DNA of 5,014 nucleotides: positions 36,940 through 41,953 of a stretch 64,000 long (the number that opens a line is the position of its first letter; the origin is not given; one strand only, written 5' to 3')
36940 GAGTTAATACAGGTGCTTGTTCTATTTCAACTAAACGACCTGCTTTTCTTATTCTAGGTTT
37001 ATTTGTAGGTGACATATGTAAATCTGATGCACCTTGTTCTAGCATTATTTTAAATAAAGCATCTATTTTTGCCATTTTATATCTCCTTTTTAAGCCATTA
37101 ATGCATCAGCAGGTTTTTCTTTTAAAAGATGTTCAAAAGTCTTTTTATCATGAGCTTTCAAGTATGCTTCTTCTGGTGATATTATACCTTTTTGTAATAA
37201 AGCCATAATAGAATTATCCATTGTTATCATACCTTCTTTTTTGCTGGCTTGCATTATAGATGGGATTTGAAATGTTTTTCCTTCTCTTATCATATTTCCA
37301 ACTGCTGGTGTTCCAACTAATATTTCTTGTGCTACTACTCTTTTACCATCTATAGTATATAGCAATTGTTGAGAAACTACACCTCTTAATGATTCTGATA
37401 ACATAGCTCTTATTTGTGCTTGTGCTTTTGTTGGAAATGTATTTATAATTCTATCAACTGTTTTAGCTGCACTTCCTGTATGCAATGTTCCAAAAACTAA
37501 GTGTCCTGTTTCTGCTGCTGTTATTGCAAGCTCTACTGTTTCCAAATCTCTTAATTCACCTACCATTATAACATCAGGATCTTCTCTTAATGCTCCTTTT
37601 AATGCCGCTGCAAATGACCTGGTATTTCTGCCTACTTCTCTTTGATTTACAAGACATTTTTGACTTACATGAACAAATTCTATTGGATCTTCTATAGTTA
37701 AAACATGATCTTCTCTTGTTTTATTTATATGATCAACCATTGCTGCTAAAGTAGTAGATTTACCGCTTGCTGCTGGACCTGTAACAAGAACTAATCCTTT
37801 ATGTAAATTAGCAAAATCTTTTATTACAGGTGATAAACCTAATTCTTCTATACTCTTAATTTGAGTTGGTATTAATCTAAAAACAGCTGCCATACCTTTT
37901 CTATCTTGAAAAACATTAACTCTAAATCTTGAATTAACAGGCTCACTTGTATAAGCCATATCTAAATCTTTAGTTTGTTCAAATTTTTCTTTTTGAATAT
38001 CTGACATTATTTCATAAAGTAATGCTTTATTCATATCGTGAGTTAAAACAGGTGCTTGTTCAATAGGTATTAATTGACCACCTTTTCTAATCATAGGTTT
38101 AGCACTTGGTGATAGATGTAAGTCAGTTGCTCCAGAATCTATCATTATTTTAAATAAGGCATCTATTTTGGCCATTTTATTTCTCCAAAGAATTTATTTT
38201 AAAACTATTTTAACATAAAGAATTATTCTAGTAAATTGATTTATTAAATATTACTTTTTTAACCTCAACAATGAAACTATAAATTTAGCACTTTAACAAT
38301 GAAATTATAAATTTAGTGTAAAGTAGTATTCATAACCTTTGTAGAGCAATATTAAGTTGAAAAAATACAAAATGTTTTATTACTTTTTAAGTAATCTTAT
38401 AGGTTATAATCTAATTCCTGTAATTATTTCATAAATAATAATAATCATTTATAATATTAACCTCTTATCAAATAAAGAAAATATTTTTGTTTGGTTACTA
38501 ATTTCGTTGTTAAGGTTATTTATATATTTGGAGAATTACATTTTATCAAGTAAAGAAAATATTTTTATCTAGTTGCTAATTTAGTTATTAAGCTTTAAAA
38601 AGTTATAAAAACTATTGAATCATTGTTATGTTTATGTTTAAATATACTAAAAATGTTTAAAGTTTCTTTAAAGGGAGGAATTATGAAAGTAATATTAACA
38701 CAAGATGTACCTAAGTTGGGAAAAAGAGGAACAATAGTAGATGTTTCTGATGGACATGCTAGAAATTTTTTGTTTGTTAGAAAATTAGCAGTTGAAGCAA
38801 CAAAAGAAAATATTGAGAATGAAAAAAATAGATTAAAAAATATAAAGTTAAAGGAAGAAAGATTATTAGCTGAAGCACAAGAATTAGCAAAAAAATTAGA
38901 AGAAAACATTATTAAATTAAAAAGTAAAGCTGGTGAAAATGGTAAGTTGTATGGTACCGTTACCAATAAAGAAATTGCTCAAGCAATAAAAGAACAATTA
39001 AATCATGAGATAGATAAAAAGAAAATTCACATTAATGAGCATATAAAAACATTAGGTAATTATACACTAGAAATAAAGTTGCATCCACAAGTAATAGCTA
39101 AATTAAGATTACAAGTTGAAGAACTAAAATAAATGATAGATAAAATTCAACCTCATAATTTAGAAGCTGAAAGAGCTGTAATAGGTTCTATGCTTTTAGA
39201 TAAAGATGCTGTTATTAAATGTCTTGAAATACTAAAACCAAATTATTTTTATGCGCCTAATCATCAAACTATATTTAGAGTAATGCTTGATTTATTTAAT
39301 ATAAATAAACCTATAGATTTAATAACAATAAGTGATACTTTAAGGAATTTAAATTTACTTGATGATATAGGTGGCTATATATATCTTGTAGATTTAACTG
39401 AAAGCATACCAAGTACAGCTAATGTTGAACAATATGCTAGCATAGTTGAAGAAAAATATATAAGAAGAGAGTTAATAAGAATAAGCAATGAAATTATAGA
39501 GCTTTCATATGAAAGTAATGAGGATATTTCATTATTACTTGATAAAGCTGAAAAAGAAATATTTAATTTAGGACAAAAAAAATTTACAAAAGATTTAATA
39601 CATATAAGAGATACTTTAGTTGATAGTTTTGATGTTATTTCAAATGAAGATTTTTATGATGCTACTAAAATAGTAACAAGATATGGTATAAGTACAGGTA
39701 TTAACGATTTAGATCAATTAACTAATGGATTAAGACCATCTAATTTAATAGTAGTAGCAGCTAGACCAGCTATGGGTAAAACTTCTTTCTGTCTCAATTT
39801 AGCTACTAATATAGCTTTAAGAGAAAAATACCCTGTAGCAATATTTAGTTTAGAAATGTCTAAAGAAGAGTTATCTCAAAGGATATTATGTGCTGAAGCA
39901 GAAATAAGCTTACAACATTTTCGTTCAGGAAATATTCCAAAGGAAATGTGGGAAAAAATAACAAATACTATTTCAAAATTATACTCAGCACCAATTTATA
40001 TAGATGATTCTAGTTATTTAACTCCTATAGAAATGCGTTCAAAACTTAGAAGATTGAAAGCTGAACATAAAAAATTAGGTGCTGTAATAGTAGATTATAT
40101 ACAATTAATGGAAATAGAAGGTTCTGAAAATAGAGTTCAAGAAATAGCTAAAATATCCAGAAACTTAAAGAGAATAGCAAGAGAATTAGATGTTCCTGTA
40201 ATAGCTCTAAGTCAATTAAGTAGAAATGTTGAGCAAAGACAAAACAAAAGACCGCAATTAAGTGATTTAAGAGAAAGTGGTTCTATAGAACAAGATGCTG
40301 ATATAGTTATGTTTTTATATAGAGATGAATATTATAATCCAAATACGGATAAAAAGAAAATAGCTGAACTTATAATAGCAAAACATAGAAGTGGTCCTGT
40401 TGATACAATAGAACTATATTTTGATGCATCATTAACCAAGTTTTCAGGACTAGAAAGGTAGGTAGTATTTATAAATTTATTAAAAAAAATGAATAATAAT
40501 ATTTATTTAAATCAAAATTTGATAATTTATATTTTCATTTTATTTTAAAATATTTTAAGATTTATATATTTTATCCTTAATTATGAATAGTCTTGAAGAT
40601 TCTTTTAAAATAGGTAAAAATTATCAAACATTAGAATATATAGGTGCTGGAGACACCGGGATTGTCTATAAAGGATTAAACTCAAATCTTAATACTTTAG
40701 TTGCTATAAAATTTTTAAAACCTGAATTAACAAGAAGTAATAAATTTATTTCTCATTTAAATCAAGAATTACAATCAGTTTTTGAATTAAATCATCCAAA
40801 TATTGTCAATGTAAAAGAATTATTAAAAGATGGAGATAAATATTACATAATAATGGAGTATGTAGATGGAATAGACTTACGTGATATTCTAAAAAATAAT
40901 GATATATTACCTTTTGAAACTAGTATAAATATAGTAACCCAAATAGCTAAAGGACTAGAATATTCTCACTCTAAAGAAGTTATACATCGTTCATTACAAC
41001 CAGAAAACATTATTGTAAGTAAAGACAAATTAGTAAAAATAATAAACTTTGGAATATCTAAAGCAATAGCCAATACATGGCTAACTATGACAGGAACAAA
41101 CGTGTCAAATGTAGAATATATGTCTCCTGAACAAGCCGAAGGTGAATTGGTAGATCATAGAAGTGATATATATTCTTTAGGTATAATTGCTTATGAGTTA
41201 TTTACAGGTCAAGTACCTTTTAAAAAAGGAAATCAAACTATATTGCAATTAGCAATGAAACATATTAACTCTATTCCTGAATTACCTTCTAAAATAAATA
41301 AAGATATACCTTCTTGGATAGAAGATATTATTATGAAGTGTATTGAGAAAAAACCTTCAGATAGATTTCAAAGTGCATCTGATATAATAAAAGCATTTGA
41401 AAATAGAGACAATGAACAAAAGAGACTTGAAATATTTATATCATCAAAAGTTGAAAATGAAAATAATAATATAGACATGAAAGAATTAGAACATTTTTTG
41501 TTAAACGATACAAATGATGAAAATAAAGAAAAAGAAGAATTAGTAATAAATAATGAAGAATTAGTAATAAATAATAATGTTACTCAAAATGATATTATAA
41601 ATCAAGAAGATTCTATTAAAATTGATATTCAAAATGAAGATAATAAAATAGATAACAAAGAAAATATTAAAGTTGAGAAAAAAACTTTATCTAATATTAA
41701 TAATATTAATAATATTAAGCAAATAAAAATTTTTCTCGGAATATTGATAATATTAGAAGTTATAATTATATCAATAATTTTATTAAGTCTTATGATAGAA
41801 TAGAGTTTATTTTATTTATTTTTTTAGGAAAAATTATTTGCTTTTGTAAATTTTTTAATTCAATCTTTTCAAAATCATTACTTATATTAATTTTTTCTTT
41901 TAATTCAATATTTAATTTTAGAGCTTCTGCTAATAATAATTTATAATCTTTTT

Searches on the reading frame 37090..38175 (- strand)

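Call 20: search_protein_families(library=pfam, proteins=[window:37090-38175:-], max_evalue=0.00001)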
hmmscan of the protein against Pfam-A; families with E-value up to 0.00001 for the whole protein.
window:37090-38175:- (361 aa): 1 family
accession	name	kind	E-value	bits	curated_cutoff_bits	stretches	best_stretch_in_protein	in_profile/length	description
PF00437.27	T2SSE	-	6.8e-46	157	24.9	1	4-276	12-282/370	Type II/IV secretion system protein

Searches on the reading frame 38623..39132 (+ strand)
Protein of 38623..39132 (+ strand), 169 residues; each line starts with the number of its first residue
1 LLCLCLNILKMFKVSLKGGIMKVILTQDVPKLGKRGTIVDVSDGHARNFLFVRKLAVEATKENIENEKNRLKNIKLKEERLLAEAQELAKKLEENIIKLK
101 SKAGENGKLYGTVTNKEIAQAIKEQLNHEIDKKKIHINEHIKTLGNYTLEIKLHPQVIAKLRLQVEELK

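Call 20: search_protein_families(library=pfam, proteins=[window:38623-39132:+], max_evalue=0.00001)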
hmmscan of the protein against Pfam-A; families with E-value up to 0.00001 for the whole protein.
window:38623-39132:+ (169 aa): 2 families
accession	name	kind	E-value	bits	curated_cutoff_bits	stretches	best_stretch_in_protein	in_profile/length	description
PF03948.19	Ribosomal_L9_C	-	6e-30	104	23.2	1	83-166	1-85/86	Ribosomal protein L9, C-terminal domain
PF01281.25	Ribosomal_L9_N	-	1.4e-23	82.6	20.7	1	21-65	1-45/47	Ribosomal protein L9, N-terminal domain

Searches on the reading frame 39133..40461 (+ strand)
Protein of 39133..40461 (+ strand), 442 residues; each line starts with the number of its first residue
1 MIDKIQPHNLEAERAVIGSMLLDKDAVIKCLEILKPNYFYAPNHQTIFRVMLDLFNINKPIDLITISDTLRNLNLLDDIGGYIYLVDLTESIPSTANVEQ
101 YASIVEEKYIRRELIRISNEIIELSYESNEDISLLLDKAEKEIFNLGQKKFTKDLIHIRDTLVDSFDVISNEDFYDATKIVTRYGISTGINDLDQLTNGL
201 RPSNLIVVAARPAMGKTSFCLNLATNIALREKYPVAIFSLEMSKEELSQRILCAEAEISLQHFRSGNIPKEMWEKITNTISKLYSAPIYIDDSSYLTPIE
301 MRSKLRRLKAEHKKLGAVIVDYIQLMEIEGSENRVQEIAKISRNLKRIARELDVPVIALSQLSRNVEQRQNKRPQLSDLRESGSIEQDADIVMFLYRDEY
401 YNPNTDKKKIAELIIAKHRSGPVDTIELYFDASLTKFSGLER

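Call 20: search_protein_families(library=pfam, proteins=[window:39133-40461:+], max_evalue=0.00001)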
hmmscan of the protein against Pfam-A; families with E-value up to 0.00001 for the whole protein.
window:39133-40461:+ (442 aa): 4 families
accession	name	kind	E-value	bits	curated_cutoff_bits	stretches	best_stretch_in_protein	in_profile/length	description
PF03796.21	DnaB_C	-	2.7e-109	364.9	27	1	185-438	1-254/255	DnaB-like helicase C terminal domain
PF00772.26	DnaB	-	5e-36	123.3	23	1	6-107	2-103/103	DnaB-like helicase N terminal domain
PF13481.12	AAA_25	-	2e-13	50.8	27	1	190-362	19-190/195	AAA domain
PF06745.19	ATPase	-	8.7e-09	35.5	26.6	1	186-423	1-210/231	KaiC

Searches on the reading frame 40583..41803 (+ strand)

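Call 20: search_protein_families(library=pfam, proteins=[window:40583-41803:+], max_evalue=0.00001)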
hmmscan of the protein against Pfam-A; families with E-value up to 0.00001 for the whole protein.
window:40583-41803:+ (406 aa): 2 families
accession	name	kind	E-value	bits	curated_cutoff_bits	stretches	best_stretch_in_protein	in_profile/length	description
PF00069.31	Pkinase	-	2.9e-56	191.2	31.7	1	14-263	1-253/263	Protein kinase domain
PF07714.23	PK_Tyr_Ser-Thr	-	1.9e-45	155.6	23.1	1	16-263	3-250/258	Protein tyrosine and serine/threonine kinase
